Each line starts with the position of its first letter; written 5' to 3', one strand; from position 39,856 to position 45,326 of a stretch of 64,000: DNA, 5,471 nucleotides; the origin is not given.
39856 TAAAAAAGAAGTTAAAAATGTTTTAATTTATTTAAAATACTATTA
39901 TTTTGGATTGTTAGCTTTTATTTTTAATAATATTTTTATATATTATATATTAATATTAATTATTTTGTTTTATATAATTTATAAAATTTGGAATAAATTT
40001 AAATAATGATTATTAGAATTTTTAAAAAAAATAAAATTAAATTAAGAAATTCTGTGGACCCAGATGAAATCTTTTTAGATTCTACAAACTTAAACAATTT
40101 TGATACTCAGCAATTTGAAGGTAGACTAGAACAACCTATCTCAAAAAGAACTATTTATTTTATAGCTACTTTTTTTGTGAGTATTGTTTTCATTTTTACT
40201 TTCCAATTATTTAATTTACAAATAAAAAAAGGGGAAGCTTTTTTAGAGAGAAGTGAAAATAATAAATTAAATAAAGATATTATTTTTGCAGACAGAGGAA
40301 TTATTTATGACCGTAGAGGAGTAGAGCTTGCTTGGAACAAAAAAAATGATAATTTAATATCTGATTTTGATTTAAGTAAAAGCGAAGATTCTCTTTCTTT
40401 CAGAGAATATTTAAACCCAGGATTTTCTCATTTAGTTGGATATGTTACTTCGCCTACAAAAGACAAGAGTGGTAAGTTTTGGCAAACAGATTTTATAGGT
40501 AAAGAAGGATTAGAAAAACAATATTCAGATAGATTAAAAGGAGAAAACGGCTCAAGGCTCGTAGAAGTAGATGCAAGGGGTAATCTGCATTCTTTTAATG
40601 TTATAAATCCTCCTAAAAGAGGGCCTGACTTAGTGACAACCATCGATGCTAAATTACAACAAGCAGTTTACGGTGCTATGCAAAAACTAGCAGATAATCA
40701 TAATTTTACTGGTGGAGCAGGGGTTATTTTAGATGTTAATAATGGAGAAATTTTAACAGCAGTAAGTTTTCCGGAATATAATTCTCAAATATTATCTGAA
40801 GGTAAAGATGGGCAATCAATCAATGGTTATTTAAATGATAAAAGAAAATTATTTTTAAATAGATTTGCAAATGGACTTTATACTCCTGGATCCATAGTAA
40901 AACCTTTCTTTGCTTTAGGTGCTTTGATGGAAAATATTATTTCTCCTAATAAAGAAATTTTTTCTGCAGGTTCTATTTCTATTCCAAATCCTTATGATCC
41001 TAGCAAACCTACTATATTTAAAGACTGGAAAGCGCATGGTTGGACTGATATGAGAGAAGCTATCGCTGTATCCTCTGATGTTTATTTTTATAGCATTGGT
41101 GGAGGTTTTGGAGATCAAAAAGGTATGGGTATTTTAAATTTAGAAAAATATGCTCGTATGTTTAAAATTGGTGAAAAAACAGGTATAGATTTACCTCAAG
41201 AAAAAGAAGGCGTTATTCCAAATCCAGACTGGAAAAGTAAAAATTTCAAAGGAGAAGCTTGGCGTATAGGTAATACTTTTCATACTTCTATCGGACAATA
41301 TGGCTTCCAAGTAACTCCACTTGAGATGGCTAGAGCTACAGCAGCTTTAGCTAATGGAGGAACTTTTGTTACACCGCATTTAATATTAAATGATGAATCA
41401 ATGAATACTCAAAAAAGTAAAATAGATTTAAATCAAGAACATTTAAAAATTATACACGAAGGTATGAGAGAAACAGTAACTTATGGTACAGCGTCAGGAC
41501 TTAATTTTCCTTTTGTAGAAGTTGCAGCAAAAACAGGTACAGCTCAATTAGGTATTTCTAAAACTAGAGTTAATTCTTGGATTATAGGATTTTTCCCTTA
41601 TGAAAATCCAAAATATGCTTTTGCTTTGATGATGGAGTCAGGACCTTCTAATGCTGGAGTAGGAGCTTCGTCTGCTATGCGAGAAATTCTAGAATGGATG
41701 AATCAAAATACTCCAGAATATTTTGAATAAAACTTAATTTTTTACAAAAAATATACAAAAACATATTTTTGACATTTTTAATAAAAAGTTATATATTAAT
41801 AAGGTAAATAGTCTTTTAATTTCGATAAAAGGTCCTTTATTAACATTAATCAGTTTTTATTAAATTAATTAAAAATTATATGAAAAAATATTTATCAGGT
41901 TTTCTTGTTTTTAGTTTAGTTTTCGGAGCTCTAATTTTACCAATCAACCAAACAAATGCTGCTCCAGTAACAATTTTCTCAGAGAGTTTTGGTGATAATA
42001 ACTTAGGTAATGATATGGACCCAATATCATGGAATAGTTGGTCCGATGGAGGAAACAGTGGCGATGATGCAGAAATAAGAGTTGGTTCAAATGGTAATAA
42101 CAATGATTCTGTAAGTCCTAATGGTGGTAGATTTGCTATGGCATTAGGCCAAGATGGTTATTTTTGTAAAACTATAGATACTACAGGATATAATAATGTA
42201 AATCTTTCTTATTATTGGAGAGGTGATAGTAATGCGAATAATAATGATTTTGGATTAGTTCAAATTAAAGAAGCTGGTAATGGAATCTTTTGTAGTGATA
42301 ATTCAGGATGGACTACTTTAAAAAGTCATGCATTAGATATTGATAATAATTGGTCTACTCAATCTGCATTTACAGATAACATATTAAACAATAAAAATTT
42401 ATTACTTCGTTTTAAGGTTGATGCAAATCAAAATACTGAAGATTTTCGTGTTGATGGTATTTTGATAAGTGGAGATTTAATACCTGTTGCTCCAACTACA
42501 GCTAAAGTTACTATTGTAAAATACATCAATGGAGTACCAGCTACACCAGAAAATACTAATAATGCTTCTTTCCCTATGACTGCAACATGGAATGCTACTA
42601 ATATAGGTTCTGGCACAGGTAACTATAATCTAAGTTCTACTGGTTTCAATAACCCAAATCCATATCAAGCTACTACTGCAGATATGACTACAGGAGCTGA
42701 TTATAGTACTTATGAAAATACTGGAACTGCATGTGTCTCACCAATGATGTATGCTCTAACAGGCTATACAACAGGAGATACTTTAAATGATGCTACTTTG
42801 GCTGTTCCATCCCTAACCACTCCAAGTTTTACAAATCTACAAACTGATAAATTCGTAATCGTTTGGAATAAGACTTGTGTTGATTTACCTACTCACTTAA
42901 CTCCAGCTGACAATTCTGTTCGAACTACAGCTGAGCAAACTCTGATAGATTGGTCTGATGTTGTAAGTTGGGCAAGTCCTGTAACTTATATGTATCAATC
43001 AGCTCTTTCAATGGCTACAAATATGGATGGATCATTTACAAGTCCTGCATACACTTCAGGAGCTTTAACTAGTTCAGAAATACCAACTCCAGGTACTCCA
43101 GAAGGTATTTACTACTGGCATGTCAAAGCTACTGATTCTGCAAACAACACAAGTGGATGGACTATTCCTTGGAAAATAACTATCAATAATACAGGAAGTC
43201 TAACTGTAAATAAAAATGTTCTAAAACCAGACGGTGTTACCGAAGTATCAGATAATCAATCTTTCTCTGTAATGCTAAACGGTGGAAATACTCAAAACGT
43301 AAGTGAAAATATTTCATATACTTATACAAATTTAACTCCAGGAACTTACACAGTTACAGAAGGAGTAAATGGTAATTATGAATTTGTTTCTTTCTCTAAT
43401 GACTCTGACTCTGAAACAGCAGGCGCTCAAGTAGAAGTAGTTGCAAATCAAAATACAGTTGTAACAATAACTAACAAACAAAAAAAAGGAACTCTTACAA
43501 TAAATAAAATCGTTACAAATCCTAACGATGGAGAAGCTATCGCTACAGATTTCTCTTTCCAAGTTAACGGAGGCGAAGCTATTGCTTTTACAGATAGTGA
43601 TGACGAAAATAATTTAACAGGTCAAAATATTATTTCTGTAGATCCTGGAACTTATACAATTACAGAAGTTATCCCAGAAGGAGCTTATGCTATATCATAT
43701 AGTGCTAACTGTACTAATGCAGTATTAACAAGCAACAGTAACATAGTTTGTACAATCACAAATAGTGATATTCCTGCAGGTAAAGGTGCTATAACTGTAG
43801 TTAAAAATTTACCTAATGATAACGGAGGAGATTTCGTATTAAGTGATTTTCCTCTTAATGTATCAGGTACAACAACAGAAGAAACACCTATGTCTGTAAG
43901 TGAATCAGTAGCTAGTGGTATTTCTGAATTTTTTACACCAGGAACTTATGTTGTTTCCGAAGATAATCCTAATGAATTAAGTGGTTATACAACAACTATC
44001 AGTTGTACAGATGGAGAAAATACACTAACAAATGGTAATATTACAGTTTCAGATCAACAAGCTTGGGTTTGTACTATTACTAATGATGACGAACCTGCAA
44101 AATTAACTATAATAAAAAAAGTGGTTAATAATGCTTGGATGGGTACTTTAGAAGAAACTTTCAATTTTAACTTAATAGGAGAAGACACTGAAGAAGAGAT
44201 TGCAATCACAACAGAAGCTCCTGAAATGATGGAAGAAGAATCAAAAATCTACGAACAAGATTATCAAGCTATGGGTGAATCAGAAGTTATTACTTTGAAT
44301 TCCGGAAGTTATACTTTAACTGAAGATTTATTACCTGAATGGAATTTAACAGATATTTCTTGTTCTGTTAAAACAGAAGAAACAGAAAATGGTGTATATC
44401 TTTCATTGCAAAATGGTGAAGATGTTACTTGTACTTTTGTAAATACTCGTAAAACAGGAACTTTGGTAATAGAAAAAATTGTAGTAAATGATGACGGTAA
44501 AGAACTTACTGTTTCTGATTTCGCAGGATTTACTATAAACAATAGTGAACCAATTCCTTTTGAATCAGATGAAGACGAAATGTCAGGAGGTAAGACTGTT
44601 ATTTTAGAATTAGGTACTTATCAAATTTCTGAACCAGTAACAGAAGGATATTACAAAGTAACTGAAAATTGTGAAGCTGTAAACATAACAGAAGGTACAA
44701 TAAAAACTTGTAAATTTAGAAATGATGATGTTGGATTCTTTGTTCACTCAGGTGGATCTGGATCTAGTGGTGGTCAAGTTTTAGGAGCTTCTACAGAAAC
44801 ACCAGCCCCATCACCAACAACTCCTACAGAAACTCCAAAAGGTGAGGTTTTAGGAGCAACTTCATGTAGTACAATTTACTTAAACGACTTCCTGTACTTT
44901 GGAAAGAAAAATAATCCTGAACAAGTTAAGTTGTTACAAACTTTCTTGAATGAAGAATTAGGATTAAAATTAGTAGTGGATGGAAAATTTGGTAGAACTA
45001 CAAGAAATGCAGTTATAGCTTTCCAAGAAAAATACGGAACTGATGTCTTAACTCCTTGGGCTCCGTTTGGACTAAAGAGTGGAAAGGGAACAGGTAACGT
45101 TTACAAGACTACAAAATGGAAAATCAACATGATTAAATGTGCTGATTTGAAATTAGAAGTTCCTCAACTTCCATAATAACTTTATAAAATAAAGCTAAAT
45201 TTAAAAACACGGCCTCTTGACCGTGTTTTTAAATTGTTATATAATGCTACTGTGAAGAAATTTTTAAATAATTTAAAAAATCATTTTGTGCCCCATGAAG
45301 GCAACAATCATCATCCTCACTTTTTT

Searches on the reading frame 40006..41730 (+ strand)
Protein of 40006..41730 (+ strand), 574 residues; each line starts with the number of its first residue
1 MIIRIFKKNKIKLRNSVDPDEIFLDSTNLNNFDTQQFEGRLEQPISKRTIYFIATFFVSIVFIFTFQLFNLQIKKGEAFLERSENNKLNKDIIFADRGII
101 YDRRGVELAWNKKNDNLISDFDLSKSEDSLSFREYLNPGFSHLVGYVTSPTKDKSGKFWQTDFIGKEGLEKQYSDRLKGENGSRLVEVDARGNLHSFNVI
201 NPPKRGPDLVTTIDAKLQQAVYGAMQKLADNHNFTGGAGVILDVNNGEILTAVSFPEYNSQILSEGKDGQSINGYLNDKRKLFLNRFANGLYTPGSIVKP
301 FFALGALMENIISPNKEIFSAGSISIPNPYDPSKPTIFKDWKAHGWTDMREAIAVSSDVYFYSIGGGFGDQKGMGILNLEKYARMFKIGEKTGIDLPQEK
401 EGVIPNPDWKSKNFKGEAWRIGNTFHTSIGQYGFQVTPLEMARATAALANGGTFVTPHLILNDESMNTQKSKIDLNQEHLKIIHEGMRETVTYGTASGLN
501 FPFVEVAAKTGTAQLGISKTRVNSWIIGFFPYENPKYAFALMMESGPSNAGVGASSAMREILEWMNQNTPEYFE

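Call 22: search_protein_families(library=pfam, proteins=[window:40006-41730:+], max_evalue=0.00001)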
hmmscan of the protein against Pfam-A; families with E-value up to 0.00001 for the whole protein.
window:40006-41730:+ (574 aa): 2 families
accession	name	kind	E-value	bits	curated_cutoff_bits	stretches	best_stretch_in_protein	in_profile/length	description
PF00905.27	Transpeptidase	-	5.6e-56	190.4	22.1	1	237-562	1-298/299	Penicillin binding protein transpeptidase domain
PF03717.20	PBP_dimer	-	7.5e-16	59.5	24.4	1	132-194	107-175/180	Penicillin-binding Protein dimerisation domain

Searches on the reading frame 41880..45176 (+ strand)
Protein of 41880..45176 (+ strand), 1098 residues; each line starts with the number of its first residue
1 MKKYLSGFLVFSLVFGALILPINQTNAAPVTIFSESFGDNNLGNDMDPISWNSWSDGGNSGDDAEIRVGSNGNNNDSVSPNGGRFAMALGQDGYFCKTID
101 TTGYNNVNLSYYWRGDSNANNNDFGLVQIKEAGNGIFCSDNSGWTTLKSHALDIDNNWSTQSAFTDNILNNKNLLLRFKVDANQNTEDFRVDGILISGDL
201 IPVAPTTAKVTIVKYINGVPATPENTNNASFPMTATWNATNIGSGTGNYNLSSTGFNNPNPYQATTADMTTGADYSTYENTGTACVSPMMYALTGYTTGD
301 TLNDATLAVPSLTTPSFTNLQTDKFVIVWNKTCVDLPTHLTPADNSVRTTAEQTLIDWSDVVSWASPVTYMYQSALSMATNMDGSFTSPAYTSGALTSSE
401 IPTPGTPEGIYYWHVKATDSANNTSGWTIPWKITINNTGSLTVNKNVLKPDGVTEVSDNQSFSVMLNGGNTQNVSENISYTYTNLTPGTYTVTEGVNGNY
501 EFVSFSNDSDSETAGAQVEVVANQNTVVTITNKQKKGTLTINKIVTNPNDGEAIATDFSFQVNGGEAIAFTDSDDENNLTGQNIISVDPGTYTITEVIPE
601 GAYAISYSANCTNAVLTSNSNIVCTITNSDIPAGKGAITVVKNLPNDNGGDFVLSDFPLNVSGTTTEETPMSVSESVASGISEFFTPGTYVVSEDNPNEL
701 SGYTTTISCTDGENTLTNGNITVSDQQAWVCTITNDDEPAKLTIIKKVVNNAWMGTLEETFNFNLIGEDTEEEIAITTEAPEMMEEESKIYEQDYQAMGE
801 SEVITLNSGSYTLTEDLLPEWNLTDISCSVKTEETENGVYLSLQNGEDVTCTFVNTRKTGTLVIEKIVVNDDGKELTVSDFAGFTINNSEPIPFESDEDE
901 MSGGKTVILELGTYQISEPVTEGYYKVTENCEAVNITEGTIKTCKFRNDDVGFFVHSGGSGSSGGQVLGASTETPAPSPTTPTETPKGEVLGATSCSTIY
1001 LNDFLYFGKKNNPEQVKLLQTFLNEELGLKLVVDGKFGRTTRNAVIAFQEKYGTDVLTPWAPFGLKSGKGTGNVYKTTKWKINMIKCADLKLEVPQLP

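Call 82: search_protein_families(library=pfam, proteins=[window:41880-45176:+], max_evalue=0.0001)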
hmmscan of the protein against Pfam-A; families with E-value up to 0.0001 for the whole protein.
window:41880-45176:+ (1098 aa): 3 families
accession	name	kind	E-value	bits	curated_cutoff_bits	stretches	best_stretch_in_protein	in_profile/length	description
PF19403.5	SpaA_2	-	3.7e-28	98.4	25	3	637-733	5-96/96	Prealbumin-like fold domain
PF24514.1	SpaA_4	-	3.3e-11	44.4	27.3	1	755-857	12-107/107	Prealbumin-like fold domain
PF01471.23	PG_binding_1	-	5.6e-07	30.1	23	1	1014-1054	3-43/57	Putative peptidoglycan binding domain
